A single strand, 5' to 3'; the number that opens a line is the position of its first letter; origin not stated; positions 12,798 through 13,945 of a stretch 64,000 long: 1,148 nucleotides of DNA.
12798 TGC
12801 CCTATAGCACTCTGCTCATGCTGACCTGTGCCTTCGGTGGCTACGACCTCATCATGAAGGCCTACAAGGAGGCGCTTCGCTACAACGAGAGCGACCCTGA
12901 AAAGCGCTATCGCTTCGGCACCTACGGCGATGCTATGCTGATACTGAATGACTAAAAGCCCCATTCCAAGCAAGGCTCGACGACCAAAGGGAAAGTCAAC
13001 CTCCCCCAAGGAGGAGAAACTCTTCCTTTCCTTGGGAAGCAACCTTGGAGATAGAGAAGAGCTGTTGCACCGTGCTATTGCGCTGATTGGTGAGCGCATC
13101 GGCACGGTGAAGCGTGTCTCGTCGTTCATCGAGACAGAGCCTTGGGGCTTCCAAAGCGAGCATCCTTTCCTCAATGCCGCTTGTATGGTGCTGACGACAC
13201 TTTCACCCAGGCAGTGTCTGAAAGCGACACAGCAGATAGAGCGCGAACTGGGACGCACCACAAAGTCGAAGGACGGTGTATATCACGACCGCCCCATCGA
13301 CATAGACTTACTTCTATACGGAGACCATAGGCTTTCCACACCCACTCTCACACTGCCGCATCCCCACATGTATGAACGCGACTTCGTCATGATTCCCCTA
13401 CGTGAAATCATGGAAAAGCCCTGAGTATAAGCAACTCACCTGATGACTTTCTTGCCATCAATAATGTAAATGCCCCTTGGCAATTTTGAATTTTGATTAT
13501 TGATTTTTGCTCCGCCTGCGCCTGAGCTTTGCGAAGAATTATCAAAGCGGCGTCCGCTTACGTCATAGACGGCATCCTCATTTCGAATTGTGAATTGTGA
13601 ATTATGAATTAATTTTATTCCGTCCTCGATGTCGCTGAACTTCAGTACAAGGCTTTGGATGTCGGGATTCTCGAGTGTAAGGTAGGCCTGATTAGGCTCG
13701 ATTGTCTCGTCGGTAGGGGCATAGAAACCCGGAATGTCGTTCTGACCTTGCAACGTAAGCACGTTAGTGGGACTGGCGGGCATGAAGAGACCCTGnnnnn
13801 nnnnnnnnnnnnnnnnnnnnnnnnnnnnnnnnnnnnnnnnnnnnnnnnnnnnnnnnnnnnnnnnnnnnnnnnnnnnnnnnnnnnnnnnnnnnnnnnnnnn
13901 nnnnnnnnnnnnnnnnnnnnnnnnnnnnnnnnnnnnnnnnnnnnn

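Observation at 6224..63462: A shared vocabulary of AT-rich tandem heptamers seeded at more than 30 sites in a GC-rich window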

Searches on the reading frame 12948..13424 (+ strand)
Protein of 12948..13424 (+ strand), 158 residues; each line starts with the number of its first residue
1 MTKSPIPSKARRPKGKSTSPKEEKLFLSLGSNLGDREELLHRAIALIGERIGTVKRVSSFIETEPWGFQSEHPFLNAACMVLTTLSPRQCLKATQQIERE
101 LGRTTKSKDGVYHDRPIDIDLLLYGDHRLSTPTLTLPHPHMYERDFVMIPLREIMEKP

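Call 11: search_protein_families(library=pfam, proteins=[window:12948-13424:+])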
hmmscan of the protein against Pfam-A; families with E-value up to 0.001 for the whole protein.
window:12948-13424:+ (158 aa): 1 family
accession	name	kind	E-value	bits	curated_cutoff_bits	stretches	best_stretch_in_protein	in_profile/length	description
PF01288.25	HPPK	-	5.1e-37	127.3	25.7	1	26-155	1-115/116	7,8-dihydro-6-hydroxymethylpterin-pyrophosphokinase (HPPK)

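Call 38: find_encoding_contigs(protein=window:12948-13424:+, flank=10000, max_places=10)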
Protein window:12948-13424:+ (158 aa): no gene with exactly this product is on record in the collection.

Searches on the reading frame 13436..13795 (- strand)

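Call 76: search_protein_families(library=ncbifam, proteins=[window:13436-13795:-], max_evalue=0.01)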
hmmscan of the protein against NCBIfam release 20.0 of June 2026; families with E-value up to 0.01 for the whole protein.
window:13436-13795:- (119 aa): 1 family
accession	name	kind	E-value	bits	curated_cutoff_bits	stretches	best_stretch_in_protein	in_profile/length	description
TIGR04183.1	Por_Secre_tail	domain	0.0033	17.4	23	1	75-112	24-56/72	T9SS type A sorting domain-containing protein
